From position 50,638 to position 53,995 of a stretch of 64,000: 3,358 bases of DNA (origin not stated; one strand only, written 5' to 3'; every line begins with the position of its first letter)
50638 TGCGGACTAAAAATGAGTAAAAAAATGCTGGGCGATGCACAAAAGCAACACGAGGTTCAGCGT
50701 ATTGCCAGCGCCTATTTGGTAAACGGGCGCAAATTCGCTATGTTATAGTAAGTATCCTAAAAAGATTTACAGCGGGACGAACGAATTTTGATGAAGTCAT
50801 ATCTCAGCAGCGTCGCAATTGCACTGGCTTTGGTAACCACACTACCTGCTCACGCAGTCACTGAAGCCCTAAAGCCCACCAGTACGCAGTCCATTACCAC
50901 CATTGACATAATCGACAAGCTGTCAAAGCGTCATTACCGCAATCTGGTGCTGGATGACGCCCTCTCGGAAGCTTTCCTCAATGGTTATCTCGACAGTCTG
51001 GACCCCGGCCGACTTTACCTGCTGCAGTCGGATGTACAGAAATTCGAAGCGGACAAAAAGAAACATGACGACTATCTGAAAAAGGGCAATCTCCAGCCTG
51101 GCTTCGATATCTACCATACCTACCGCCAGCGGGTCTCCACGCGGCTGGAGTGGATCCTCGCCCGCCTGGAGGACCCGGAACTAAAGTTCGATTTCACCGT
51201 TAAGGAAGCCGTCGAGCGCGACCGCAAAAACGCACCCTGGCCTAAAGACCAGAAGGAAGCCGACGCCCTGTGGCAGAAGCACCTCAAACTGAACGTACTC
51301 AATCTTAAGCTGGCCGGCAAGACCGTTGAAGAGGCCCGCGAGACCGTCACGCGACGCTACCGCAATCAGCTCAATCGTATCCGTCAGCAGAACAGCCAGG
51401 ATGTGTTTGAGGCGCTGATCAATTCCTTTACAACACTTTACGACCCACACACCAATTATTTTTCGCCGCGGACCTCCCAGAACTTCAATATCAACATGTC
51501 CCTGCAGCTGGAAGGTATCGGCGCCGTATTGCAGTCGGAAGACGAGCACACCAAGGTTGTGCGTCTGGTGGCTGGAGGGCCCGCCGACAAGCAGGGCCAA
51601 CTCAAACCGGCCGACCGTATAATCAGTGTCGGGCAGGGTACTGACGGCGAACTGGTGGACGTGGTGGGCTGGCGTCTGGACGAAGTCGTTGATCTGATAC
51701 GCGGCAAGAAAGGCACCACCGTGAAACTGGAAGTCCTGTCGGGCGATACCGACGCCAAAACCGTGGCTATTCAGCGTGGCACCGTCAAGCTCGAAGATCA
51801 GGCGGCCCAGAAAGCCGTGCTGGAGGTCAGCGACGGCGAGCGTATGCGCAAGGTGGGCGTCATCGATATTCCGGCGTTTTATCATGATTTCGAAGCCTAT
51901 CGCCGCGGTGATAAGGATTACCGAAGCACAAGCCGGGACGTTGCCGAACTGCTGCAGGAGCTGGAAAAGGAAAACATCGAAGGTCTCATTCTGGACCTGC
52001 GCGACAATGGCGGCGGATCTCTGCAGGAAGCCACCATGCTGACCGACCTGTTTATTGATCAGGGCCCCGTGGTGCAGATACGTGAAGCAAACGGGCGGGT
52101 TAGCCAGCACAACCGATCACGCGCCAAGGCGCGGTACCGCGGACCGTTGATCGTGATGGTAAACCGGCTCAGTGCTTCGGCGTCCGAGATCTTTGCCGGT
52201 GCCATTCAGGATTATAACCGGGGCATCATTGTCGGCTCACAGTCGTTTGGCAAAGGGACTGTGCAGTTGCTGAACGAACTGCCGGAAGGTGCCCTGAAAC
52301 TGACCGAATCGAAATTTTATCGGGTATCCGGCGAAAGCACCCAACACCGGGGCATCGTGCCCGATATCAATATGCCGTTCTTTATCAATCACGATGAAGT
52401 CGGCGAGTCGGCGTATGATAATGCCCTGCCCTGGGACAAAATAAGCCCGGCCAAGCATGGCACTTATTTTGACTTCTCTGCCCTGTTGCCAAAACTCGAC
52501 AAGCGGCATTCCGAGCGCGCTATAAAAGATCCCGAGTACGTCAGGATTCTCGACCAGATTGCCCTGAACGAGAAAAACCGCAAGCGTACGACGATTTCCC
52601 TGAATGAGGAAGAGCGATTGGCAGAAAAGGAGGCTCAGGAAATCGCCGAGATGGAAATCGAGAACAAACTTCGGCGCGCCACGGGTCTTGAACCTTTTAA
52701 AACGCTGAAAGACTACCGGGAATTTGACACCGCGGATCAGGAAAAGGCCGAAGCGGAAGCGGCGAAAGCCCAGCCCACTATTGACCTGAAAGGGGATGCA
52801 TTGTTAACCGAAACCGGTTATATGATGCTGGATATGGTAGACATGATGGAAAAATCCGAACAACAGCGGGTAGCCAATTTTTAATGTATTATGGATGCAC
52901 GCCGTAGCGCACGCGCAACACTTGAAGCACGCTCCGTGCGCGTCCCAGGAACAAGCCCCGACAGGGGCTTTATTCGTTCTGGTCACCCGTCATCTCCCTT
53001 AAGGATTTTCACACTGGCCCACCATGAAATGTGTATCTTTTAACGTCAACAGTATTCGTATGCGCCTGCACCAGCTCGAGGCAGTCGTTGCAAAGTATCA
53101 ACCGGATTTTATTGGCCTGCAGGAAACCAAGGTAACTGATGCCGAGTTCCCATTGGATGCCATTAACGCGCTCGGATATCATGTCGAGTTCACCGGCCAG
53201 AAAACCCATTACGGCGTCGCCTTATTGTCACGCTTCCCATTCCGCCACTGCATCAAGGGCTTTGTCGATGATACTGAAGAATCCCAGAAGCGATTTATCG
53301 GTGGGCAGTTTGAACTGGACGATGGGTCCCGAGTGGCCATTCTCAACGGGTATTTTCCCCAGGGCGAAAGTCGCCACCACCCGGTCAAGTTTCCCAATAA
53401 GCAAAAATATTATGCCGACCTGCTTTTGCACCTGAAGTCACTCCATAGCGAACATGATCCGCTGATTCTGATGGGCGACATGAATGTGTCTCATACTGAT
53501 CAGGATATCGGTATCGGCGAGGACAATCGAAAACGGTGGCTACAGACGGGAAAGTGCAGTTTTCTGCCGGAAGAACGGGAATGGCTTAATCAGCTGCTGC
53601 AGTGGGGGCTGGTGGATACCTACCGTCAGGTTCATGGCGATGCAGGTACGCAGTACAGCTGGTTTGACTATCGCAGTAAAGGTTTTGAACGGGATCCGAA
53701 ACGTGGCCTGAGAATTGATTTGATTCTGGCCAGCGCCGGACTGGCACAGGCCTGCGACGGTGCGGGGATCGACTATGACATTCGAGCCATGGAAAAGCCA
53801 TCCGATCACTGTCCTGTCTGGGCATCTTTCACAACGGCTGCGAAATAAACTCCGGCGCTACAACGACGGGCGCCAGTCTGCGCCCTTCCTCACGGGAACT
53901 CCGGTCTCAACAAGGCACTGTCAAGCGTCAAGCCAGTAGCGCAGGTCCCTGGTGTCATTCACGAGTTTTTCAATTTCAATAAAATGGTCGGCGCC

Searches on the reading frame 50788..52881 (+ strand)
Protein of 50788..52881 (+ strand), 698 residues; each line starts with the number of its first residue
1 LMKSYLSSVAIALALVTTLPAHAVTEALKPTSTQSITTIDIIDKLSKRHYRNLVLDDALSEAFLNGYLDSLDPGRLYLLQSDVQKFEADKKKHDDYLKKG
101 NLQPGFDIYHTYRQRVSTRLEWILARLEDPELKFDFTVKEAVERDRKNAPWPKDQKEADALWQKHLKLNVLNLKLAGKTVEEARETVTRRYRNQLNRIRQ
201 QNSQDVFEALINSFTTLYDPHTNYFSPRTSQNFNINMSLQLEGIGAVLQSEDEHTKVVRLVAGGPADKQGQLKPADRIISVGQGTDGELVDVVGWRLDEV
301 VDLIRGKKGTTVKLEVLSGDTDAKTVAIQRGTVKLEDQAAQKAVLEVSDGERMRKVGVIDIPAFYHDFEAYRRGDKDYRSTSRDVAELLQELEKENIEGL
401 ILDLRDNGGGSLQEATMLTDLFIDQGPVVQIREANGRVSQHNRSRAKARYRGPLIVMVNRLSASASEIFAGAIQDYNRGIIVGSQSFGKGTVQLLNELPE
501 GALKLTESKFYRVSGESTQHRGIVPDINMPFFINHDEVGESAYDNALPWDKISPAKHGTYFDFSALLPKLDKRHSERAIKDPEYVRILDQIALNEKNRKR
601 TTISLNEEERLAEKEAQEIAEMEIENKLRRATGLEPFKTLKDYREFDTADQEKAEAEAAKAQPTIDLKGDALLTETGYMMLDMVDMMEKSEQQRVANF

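Call 32: search_protein_families(library=pfam, proteins=[window:50788-52881:+], max_evalue=0.00001)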
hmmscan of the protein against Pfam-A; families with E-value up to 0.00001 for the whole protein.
window:50788-52881:+ (698 aa): 4 families
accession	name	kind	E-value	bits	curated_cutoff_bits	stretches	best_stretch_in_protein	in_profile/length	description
PF17804.6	TSP_NTD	-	3.6e-64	216.9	26.4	1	41-228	1-188/188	Tail specific protease N-terminal domain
PF03572.23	Peptidase_S41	-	7.1e-50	169.3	24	1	355-528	1-164/165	Peptidase family S41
PF11818.13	DUF3340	-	1.8e-39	135.8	28.6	1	534-684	2-154/155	C-terminal domain of tail specific protease (DUF3340)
PF00595.29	PDZ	-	1.4e-11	45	23.2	1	236-317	5-81/81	PDZ domain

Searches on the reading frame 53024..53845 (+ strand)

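Call 32: search_protein_families(library=pfam, proteins=[window:53024-53845:+], max_evalue=0.00001)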
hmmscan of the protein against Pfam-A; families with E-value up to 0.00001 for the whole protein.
window:53024-53845:+ (274 aa): 1 family
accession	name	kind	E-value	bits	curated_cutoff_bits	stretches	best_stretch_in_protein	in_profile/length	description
PF03372.29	Exo_endo_phos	-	1.4e-32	113.6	24.5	1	4-262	1-225/225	Endonuclease/Exonuclease/phosphatase family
